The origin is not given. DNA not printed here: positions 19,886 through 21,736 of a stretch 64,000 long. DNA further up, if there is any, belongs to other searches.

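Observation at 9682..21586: Eight-gene same-strand block of membrane and secreted proteins with a 1559-aa giant: candidate novel envelope-spanning apparatus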

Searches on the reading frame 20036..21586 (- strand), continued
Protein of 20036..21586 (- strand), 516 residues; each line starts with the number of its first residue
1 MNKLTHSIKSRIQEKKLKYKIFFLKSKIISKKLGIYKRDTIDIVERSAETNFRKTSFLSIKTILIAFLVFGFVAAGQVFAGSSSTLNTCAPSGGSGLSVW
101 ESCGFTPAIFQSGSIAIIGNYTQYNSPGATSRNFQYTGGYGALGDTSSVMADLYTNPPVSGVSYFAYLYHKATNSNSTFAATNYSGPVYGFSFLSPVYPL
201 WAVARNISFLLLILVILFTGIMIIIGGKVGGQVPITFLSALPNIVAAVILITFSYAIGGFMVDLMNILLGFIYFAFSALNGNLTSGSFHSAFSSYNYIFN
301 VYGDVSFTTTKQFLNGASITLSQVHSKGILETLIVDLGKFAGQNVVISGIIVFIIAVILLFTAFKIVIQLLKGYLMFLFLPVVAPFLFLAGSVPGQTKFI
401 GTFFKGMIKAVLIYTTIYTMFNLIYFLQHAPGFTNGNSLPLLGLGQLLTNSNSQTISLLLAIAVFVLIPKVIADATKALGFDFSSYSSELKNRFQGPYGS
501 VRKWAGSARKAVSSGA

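Call 41: predict_structure(alignment_id=A1)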
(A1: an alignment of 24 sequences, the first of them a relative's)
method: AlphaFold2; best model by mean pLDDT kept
length: 516 residues; sequences in the alignment: 24
mean_pLDDT: 58.2   pTM: 0.48
mean pLDDT of the five models: 58.2, 57.3, 55.6, 53.9, 52.8
residues with pLDDT >= 90: 0; 70-90: 174; 50-70: 112; < 50: 230
segments of 3 or more residues with pLDDT < 50: 48-65, 68-154, 156-189, 281-309, 320-327, 329-331, 431-453, 495-500, 513-516
pLDDT, mean of each block of 10 residues (from residue 1): 70 81 75 63 52 44 48 36 26 33 32 37 39 39 43 47 46 38 39 71 86 82 65 65 83 81 72 62 43 33 41 51 46 51 56 74 85 85 86 74 86 85 68 44 43 57 80 78 51 50 50 46
secondary structure, 60 per line:
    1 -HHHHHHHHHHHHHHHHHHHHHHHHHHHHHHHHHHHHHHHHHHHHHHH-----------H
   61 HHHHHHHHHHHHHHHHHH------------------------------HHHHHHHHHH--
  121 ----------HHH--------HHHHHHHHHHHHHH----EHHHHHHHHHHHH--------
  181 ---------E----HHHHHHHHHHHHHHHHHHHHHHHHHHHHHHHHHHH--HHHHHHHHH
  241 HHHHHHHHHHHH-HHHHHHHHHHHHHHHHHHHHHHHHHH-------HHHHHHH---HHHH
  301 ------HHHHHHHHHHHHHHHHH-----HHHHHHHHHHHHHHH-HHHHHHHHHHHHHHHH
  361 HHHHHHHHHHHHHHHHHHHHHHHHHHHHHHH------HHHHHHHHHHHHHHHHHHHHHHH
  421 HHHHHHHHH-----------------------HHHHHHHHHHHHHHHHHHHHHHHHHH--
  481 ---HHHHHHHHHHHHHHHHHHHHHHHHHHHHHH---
elements in order: H2-48 H60-78 H109-118 H142-155 H161-172 H195-229 H232-252 H254-279 H287-293 H297-300 H307-323 H329-343 H345-391 H398-429 H453-478 H484-513

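Call 56: search_protein_families(library=phrogs, proteins=[window:20036-21586:-], max_evalue=0.1)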
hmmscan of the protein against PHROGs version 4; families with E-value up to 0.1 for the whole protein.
window:20036-21586:- (516 aa): 0 families

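Call 86: search_protein_families(library=pfam, alignment_id=A1, max_evalue=1)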
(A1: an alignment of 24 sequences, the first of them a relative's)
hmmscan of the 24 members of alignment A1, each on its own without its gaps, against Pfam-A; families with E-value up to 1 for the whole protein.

A. member 1, P0001 (516 aa): 0 families

B. families by the number of members that match (of 24 scanned): 5 families
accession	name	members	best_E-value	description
PF03563.18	Bunya_G2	2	0.016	Bunyavirus glycoprotein G2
PF05433.20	Rick_17kDa_Anti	1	0.015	Glycine zipper 2TM domain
PF23924.1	DUF7263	1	0.066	Family of unknown function (DUF7263)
PF04906.18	Tweety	1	0.18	Tweety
PF07243.16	Phlebovirus_G1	1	0.84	Phlebovirus glycoprotein G1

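Call 87: fold_search(model_id=the predicted structure, library=pdb)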
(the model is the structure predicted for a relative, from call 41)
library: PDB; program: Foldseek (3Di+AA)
matches with E <= 10: 266; with E <= 0.001: 0
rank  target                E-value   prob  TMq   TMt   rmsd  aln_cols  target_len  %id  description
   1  8rtd_L                1.6e-02  0.99  0.23  0.37  12.2       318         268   12  Stalk-Arches-IMC structure from the fully-assembled R388 type IV secretion system determined by cryo-EM. (released 2024-06-19)
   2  8rt9_F                2.0e-02  0.99  0.23  0.36  11.3       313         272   13  Stalk complex full-length structure (TrwJ/VirB5-TrwI/VirB6) from the fully-assembled R388 type IV secretion system det (released 2024-06-19)
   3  7o3v_F                5.6e-02  0.98  0.23  0.40  11.4       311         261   13  Stalk complex structure (TrwJ/VirB5-TrwI/VirB6) from the fully-assembled R388 type IV secretion system determined by c (released 2022-06-22)
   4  7o3v_J                6.4e-02  0.93  0.20  0.34  12.9       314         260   12  Stalk complex structure (TrwJ/VirB5-TrwI/VirB6) from the fully-assembled R388 type IV secretion system determined by c (released 2022-06-22)
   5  7o3v_G                8.3e-02  0.91  0.20  0.33  10.9       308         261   12  Stalk complex structure (TrwJ/VirB5-TrwI/VirB6) from the fully-assembled R388 type IV secretion system determined by c (released 2022-06-22)
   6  8rql_R                3.0e-01  0.15  0.11  0.16  24.5       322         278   14  TAS2R14 receptor bound to flufenamic acid and gustducin (released 2024-11-27)
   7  7udn_B                3.4e-01  0.25  0.15  0.21  28.3       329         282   10  Crystal structure of designed helical repeat protein RPB_PLP1_R6 in alternative conformation 2 (released 2023-03-22)
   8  9cus_C                3.4e-01  0.13  0.11  0.10  28.6       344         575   11  BmrCD in the outward-facing conformation bound to Hoechsts (released 2025-08-13)
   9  9g71_A                3.9e-01  0.11  0.13  0.15  27.2       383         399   15  Cryo-EM structure of TTYH2 in complex with lipids in GDN (released 2025-05-21)
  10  8tso_A                4.9e-01  0.18  0.13  0.12  28.1       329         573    9  KDL bound, nucleotide-free MsbA in open, outward-facing conformation (released 2024-06-19)
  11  7p5m_A                5.4e-01  0.09  0.11  0.14  26.5       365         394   15  Cryo-EM structure of human TTYH2 in lipid nanodiscs (released 2021-08-11)
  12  6grj_D                6.1e-01  0.06  0.08  0.11  41.7       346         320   12  Structure of the AhlB pore of the tripartite alpha-pore forming toxin, AHL, from Aeromonas hydrophila. (released 2019-07-03)
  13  7n6g_3R               9.1e-01  0.09  0.11  0.15  55.6       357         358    7  C1 of central pair (released 2022-05-18)
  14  6grj_B                9.5e-01  0.06  0.08  0.11  42.0       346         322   12  Structure of the AhlB pore of the tripartite alpha-pore forming toxin, AHL, from Aeromonas hydrophila. (released 2019-07-03)
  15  8ipr_C                1.0e+00  0.09  0.12  0.12  31.4       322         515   11  Cryo-EM structure of heme transporter CydDC from Mycobacterium smegmatis in the outward facing ATP bound state (released 2023-06-14)
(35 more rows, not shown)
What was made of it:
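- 20036..21586 (-): Gene 1, 516 aa: polytopic membrane protein, VirB6-like candidate. It has a signal-like helix at 54-83, an exposed domain at about 84-196, and then at least 5 TM helices. The Foldseek top 5 are all TrwI/VirB6, probability 0.91-0.99 (call 87).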
